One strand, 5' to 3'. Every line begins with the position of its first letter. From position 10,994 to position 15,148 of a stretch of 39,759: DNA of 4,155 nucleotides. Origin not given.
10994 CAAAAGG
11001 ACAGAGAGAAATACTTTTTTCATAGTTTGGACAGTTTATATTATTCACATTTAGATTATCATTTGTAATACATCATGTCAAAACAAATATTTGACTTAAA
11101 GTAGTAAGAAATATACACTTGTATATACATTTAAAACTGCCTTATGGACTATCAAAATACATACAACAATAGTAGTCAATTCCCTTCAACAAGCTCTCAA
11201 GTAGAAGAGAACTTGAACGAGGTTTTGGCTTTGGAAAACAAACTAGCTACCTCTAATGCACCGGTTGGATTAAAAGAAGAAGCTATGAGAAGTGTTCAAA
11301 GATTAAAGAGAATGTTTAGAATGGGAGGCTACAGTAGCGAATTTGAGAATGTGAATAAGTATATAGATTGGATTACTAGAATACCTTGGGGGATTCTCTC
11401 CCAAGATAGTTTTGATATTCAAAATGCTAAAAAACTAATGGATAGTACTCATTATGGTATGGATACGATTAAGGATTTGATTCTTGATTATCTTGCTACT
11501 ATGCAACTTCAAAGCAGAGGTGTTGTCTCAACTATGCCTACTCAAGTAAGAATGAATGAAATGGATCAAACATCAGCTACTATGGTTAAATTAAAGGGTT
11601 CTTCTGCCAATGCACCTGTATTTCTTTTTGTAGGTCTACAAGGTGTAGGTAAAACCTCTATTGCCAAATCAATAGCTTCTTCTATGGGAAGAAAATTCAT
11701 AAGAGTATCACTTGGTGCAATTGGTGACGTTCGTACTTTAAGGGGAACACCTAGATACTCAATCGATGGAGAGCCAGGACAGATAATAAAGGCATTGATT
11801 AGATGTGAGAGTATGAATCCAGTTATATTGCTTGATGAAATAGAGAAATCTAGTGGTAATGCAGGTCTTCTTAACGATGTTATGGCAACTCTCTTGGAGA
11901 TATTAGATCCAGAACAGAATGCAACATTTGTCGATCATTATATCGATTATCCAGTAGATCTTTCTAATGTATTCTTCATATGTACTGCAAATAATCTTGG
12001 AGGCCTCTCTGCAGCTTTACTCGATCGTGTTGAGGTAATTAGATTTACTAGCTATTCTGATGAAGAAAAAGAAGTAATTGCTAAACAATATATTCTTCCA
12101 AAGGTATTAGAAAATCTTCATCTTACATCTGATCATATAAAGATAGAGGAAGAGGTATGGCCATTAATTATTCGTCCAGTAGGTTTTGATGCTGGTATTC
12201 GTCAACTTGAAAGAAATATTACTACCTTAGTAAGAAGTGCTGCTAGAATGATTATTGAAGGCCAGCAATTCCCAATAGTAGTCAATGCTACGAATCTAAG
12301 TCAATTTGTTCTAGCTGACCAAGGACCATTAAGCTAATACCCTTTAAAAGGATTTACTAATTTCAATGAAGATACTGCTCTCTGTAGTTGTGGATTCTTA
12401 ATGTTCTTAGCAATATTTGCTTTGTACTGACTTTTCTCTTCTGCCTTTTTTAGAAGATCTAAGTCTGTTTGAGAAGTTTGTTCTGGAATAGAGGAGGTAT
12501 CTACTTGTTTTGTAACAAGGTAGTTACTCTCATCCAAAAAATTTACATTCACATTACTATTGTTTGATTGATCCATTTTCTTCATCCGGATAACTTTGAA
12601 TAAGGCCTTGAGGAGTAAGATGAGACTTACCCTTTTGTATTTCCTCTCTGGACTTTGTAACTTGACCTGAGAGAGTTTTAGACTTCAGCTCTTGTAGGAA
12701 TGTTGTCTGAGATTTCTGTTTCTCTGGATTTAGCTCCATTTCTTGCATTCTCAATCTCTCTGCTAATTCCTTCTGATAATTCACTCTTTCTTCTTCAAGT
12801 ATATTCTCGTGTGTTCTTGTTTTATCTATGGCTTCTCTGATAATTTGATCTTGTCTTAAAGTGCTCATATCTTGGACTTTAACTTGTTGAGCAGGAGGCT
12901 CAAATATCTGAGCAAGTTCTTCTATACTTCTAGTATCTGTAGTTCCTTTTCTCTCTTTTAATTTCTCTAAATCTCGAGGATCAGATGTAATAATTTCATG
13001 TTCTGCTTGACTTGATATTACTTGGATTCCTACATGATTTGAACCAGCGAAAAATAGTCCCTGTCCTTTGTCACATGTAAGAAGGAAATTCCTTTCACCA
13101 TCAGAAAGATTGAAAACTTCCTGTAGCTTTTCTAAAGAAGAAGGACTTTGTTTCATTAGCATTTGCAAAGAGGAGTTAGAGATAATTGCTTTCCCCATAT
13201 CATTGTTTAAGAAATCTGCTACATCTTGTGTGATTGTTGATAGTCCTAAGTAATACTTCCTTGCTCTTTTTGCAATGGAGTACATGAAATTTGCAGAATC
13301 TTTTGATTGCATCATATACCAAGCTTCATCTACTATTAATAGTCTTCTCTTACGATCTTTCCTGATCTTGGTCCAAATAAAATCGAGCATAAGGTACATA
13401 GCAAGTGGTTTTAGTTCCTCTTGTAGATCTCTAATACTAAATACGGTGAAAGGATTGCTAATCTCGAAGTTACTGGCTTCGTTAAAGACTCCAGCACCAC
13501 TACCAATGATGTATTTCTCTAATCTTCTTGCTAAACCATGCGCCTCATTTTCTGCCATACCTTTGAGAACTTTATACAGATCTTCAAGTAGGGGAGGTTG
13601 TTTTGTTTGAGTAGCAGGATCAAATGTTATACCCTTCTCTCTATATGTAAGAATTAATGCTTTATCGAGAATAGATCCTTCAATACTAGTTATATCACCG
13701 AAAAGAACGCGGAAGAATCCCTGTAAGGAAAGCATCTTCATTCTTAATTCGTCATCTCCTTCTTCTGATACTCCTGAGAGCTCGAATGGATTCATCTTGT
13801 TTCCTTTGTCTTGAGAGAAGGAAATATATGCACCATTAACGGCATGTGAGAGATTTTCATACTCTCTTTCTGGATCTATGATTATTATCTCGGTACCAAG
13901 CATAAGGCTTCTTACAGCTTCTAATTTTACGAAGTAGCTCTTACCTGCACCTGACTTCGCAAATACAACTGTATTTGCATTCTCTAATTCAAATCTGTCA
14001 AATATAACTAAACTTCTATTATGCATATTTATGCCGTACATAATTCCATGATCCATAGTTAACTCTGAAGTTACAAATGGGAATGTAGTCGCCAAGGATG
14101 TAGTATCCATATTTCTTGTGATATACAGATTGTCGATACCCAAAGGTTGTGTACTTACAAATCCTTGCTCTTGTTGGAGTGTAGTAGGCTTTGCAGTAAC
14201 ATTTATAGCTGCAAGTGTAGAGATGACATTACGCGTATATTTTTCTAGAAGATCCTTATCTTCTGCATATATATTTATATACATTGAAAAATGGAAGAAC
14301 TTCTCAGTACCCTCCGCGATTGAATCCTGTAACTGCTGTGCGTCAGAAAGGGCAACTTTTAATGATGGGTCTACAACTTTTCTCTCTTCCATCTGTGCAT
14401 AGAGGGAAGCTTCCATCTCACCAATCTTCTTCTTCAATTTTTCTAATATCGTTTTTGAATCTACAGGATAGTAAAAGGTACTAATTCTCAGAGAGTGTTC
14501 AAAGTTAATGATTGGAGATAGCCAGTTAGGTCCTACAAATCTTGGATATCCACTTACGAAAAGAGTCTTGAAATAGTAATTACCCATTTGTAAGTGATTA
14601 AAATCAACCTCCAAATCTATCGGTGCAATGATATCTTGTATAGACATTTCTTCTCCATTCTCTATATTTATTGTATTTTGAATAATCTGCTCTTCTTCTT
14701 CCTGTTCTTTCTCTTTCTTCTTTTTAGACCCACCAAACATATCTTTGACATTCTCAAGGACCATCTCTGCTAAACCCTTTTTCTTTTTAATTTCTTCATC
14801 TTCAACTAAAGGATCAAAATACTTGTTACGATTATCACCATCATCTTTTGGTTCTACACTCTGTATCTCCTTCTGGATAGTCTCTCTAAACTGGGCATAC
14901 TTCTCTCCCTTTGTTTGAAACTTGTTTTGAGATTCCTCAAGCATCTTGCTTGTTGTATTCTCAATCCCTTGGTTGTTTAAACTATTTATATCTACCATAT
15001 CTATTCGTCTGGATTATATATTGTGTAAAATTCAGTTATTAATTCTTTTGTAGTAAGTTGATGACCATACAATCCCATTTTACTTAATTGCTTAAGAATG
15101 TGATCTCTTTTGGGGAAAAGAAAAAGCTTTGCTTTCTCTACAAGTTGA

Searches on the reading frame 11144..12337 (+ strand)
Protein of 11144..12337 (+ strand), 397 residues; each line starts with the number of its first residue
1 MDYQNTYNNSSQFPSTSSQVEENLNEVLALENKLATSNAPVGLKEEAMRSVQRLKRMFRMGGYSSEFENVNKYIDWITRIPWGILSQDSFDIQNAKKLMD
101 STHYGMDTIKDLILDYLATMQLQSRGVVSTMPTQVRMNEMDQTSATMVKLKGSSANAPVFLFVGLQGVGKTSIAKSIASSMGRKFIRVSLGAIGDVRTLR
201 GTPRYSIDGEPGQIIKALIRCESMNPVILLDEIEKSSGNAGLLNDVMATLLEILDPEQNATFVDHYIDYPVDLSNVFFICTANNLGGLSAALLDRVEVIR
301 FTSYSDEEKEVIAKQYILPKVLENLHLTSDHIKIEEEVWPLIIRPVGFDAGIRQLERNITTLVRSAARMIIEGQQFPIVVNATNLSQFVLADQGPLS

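Call 4: search_protein_families(library=pfam, proteins=[window:11144-12337:+], max_evalue=0.1)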
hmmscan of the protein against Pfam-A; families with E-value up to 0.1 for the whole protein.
window:11144-12337:+ (397 aa): 13 families
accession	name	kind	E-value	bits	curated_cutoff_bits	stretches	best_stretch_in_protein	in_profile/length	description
PF00004.35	AAA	-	3.6e-20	73.2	21.2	1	161-302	2-129/131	ATPase family associated with various cellular activities (AAA)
PF07724.20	AAA_2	-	1.4e-09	38.6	27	1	159-283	5-124/166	AAA domain (Cdc48 subfamily)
PF22667.2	Lon_lid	-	9.5e-09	35.2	27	1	326-374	4-52/57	Lon protease AAA+ ATPase lid domain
PF07728.20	AAA_5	-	0.00032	21.2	22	1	160-295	2-138/139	AAA domain (dynein-related subfamily)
PF13173.12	AAA_14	-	0.0012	19.2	27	1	158-257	3-75/129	AAA domain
PF13401.12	AAA_22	-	0.014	16.1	27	0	158-255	6-109/130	AAA domain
PF00448.28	SRP54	-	0.022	14.8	22.7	1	159-193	3-37/196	SRP54-type protein, GTPase domain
PF07726.17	AAA_3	-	0.023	15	27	1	161-263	3-94/131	ATPase family associated with various cellular activities (AAA)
PF13671.12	AAA_33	-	0.03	15.1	27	0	159-189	1-29/143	AAA domain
PF12775.13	AAA_7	-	0.031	14.2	25.8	1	143-185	20-62/181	P-loop containing dynein motor region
PF13476.12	AAA_23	-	0.041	14.9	27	0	156-190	18-52/201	AAA domain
PF13191.12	AAA_16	-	0.061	14.3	32.6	0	156-189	23-56/167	AAA ATPase domain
PF05496.18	RuvB_N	-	0.086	13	27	0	160-193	36-69/159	Holliday junction DNA helicase RuvB P-loop domain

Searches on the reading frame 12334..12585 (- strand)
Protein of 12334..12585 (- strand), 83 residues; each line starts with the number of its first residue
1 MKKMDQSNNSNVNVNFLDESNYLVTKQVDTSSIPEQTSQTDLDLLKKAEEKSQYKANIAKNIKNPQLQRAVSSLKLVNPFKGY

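Call 4: search_protein_families(library=pfam, proteins=[window:12334-12585:-], max_evalue=0.1)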
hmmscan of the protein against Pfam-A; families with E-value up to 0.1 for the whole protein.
window:12334-12585:- (83 aa): 3 families
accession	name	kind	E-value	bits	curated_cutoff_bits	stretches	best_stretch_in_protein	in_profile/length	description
PF12122.13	Rhomboid_N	-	0.0013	19.4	26.2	1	1-70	1-66/86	Cytoplasmic N-terminal domain of rhomboid serine protease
PF12285.13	Astrovir_pp_1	-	0.0049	17.1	25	1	30-81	14-64/171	Astroviridae polyprotein 1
PF18449.8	Endotoxin_C2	-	0.017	16.1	30.7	1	10-60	8-56/63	Pesticidal crystal protein Cry1Aa, domain IV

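Call 21: search_protein_families(library=ncbifam, proteins=[window:12334-12585:-], max_evalue=0.01)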
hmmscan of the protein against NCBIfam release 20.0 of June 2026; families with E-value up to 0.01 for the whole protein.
window:12334-12585:- (83 aa): 0 families

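Call 72: find_homologous_proteins(query=A3, max_evalue=0.001)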
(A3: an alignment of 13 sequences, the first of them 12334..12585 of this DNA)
Query A3 (13 sequences) (83 aa, profile of the alignment): 54 proteins with E <= 0.001 among 1088 candidates.
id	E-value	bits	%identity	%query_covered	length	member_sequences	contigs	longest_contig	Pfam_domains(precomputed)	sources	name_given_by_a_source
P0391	4.7e-23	99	57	99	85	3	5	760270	-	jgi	-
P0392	2.0e-22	97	61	96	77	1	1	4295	-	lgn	-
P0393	2.4e-22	97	63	95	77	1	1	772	-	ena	-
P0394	2.5e-22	97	63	95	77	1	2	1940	-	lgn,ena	-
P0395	7.5e-22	95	100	96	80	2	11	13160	-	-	-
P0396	7.5e-22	95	96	96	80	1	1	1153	-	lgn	-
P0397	3.9e-21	93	71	75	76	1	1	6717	-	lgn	-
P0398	5.0e-21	93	96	96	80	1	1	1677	-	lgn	-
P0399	6.0e-21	92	81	96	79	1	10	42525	-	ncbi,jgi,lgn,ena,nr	ncbi:hypothetical protein GYA44_00865 [Candidatus Microgenomates bacterium]|jgi:hypothetical protein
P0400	4.4e-20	90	79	82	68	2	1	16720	-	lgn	-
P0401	1.4e-19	88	71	96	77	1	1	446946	-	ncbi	ncbi:MAG: hypothetical protein AB9915_01390 [Candidatus Dojkabacteria bacterium]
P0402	3.9e-19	87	64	96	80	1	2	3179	-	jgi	-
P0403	4.7e-19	86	64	96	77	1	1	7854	-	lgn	-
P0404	1.5e-18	85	32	93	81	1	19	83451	-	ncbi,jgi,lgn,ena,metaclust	jgi:LPS O-antigen subunit length determinant protein (WzzB/FepE family)|metaclust:\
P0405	2.6e-18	84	32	92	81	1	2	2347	-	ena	-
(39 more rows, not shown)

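Call 75: search_protein_families(library=phrogs, proteins=[window:12334-12585:-], max_evalue=0.001)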
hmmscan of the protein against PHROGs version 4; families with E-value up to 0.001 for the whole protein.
window:12334-12585:- (83 aa): 0 families

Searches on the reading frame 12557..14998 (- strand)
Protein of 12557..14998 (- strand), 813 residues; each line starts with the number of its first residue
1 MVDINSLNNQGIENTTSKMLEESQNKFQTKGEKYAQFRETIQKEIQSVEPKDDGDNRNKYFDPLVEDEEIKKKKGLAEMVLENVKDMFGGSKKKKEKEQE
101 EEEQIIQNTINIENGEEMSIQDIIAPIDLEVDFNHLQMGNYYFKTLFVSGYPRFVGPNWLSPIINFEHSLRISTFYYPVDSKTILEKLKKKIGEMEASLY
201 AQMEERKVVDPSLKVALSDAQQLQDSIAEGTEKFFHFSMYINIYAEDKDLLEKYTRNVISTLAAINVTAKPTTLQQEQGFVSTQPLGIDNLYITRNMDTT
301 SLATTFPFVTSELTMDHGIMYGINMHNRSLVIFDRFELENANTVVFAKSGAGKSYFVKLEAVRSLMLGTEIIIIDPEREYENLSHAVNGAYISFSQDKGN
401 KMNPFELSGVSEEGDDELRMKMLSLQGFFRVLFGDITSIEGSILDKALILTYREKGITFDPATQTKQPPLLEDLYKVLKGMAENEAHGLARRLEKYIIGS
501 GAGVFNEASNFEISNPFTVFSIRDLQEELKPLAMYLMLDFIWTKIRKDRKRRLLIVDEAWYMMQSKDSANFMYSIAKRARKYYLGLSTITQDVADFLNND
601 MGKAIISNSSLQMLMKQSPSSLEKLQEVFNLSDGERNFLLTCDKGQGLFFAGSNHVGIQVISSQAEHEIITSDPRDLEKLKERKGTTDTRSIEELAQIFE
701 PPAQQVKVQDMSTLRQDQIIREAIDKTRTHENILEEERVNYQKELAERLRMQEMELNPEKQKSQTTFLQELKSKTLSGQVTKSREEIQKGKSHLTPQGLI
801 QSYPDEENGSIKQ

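Call 4: search_protein_families(library=pfam, proteins=[window:12557-14998:-], max_evalue=0.1)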
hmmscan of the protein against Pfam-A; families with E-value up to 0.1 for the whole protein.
window:12557-14998:- (813 aa): 6 families
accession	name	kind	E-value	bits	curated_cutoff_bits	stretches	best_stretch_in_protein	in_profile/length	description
PF19044.6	P-loop_TraG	-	1.6e-26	93.4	25.8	1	338-644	27-347/413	TraG P-loop domain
PF12846.13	AAA_10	-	8.8e-13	48.5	27.5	2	534-605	223-295/362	AAA-like domain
PF01935.23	DUF87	-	3e-07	31.2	23.2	1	345-413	28-103/220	Helicase HerA, central domain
PF03135.19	CagE_TrbE_VirB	-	0.0013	19.2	21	1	215-285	123-196/204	CagE, TrbE, VirB family, component of type IV transporter system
PF00270.35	DEAD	-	0.048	13.8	26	0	339-379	13-56/167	DEAD/DEAH box helicase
PF13401.12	AAA_22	-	0.082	13.7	27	0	538-577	72-109/130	AAA domain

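Call 16: find_related_loci(query=window:12557-14998:-, collection=genome_contigs, flank=10000)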
Query window:12557-14998:- (813 aa) in genome_contigs; peptide patterns used: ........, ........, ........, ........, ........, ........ (x = any residue, [..] = any of these).
520 stretches matched a pattern; 186 encode a relative of the query (tblastn E <= 1e-3); the best 80 are kept; 80 distinct loci.
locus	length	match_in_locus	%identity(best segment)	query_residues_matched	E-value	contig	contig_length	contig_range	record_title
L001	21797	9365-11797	87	1-813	0e+0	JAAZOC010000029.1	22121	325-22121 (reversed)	MAG: Candidatus Microgenomates bacterium isolate AS27yjCOA_24 50444_AS27, whole genome shotgun sequence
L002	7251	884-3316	84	2-809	0e+0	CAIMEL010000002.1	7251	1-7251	uncultured bacterium isolate LaPlata_bin-3090 genome assembly, contig: bin-3090:02/25, whole genome shotgun sequence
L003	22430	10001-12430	80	1-809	0e+0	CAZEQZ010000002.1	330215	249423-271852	MAG TPA_asm: uncultured Candidatus Saccharibacteria bacterium isolate SRP241326_co3_95 genome assembly, contig: NODE_16_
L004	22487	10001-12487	75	1-813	0e+0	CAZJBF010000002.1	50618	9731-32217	MAG TPA_asm: uncultured Candidatus Saccharibacteria bacterium isolate SRP192927_co3_861 genome assembly, contig: NODE_11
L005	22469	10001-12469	76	1-808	0e+0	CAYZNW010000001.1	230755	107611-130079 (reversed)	MAG TPA_asm: uncultured Candidatus Saccharibacteria bacterium isolate binchicken_co117_292 genome assembly, contig: NODE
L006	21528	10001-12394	75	1-808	0e+0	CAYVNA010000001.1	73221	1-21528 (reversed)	MAG TPA_asm: uncultured Candidatus Saccharibacteria bacterium isolate SRP192927_co3_886 genome assembly, contig: NODE_56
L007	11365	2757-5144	75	9-810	0e+0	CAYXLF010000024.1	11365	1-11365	MAG TPA_asm: uncultured Candidatus Saccharibacteria bacterium isolate SRP192927_co3_150 genome assembly, contig: NODE_14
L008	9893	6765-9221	73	1-808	0e+0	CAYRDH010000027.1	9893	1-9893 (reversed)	MAG TPA_asm: uncultured Candidatus Saccharibacteria bacterium isolate SRP241341_co1_3 genome assembly, contig: NODE_7143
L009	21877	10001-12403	74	9-813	0e+0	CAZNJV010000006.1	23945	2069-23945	MAG TPA_asm: uncultured Candidatus Saccharibacteria bacterium isolate SRP263991_co3_616 genome assembly, contig: NODE_19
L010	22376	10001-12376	74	9-803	0e+0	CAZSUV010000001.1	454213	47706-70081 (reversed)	MAG TPA_asm: uncultured Candidatus Saccharibacteria bacterium isolate SRP302447_co3_161 genome assembly, contig: NODE_41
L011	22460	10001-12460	74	1-813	0e+0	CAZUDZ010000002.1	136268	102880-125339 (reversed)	MAG TPA_asm: uncultured Candidatus Saccharibacteria bacterium isolate binchicken_co39_491 genome assembly, contig: NODE_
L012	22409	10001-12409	73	7-811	0e+0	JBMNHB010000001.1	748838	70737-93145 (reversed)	MAG: Candidatus Dojkabacteria bacterium isolate SBF912LR0HQ0189 contig_24471, whole genome shotgun sequence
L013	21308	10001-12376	73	9-803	0e+0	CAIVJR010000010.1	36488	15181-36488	uncultured bacterium isolate Loclat_bin-19700 genome assembly, contig: bin-19700:10/10, whole genome shotgun sequence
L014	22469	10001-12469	73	1-808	0e+0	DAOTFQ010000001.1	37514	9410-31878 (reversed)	MAG TPA_asm: Candidatus Dojkabacteria bacterium isolate AMR_MDS_3099 NODE_1194_length_37514_cov_5.764035, whole genome s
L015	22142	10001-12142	80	93-808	0e+0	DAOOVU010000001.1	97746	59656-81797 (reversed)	MAG TPA_asm: Candidatus Dojkabacteria bacterium isolate AMR_MDS_2433 NODE_109_length_97746_cov_8.715010, whole genome sh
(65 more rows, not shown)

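Call 21: search_protein_families(library=ncbifam, proteins=[window:12557-14998:-], max_evalue=0.01)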
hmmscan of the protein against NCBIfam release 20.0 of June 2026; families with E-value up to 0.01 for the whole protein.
window:12557-14998:- (813 aa): 11 families
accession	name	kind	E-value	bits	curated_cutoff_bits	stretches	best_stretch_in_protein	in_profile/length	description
NF045971.1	conju_CD1110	equivalog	1.3e-114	384.1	325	1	112-658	180-734/752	VirB4-like conjugal transfer ATPase, CD1110 family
NF045975.1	VirB4_plasma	equivalog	1.1e-84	284.8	590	1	14-670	183-893/894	Mbov_0397 family ICE element conjugal transfer ATPase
TIGR02746.1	TraC-F-type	equivalog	1.6e-51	175.2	567.05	1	187-649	272-747/800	type IV secretion system protein TraC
TIGR00929.1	VirB4_CagE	subfamily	1e-31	110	643.1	1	135-643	234-728/792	VirB4 family type IV secretion/conjugal transfer ATPase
TIGR03783.1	Bac_Flav_CT_G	subfamily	8e-16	57.1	261.55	1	241-643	329-761/829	TraG family conjugative transposon ATPase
NF041017.1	DNA_import_CedB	equivalog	1.6e-13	50.2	700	1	214-615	151-536/590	DNA import protein CedB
NF010278.0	PRK13721.1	subfamily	2.7e-11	42.1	1177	1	211-626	339-770/874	type IV secretion system protein TraC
NF010447.0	PRK13873.1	equivalog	1.4e-07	29.9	1020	1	487-623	573-710/815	conjugal transfer protein TrbE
NF010473.0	PRK13898.1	equivalog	1e-05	23.8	1050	1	341-649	448-741/801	type IV secretion system ATPase VirB4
NF042935.1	SCO6880_fam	subfamily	5.8e-05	22.2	60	1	126-288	313-477/477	SCO6880 family protein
NF053655.1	CedD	equivalog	0.00058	18.7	600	0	532-592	399-459/527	DNA-translocating ATPase CedD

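Call 34: search_solved_structures(query=window:12557-14998:-, max_evalue=0.001)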
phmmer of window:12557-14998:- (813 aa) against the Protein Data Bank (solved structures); distinct sequences matched with E-value up to 0.001: 3.
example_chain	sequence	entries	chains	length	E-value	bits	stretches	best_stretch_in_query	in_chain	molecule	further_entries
4ag5_A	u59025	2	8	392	1e-48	169.2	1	337-671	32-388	TYPE IV SECRETORY PATHWAY VIRB4 COMPONENTS-LIKE PROTEIN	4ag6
7o41_A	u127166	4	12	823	0.00093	20.6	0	341-638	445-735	TrwK protein | Type IV secretion system protein virB4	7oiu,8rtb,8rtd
7o43_A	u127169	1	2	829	0.00095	20.6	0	341-638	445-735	TrwK protein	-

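Call 75: search_protein_families(library=phrogs, proteins=[window:12557-14998:-], max_evalue=0.001)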
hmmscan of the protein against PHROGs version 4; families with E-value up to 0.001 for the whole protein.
window:12557-14998:- (813 aa): 1 family
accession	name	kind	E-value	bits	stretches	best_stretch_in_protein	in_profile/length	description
phrog_2666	-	head and packaging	9.7e-27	94.8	2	133-391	132-372/555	terminase large subunit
